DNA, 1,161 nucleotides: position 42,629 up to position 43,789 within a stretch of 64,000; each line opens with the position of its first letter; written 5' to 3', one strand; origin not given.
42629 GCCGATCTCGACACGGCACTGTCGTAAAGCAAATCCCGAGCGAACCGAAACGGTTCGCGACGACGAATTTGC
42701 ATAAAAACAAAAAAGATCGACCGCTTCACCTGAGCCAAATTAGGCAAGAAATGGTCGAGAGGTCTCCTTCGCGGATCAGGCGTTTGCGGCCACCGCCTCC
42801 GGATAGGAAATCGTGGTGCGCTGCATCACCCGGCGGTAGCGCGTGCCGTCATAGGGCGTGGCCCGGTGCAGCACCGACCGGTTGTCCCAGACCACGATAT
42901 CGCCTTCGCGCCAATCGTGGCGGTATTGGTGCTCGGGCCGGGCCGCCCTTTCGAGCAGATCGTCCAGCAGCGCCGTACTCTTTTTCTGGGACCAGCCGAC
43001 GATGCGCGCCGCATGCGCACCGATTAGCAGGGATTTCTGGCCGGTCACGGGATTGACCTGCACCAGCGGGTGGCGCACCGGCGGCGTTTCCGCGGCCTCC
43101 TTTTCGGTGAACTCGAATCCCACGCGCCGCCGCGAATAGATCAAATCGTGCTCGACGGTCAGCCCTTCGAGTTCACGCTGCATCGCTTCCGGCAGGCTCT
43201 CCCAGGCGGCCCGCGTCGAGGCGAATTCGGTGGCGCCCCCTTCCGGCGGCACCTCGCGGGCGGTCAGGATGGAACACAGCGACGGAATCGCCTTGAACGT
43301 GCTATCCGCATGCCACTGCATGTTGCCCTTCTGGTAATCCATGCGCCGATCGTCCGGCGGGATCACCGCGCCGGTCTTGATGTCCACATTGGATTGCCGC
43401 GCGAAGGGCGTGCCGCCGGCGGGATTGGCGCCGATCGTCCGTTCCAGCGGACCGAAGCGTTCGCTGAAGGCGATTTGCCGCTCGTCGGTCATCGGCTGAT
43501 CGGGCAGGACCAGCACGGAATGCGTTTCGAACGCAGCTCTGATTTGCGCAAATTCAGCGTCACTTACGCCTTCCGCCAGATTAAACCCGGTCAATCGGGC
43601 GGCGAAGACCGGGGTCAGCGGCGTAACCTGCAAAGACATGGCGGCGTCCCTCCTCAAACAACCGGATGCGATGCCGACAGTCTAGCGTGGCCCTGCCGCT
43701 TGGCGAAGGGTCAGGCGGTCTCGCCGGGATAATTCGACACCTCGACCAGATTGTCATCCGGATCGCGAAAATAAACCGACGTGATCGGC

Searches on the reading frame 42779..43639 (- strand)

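Call 5: search_protein_families(library=pfam, proteins=[window:42779-43639:-])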
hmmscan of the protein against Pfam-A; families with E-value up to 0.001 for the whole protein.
window:42779-43639:- (287 aa): 1 family
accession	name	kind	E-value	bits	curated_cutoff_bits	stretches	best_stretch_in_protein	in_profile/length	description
PF02668.22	TauD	-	2.8e-70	237.7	27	1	4-276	1-267/267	Taurine catabolism dioxygenase TauD, TfdA family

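Call 6: search_protein_families(library=ncbifam, proteins=[window:42779-43639:-])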
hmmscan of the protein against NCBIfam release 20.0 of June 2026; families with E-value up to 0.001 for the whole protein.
window:42779-43639:- (287 aa): 3 families
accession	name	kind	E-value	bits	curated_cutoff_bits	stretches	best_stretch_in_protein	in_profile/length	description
NF007104.0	PRK09553.1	equivalog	3.4e-54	183.9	313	1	2-278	4-274/282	taurine dioxygenase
NF045815.1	Neo-PentlctneFsynPtlD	equivalog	1.4e-33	116.5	550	1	5-276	3-285/301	neopentalenolactone/pentalenolactone F synthase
NF049937.1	CMthFAOxDecarbScoE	equivalog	4.1e-24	85.2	400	1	12-261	11-268/295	(3R)-3-[(carboxymethyl)amino]fatty acid oxygenase/decarboxylase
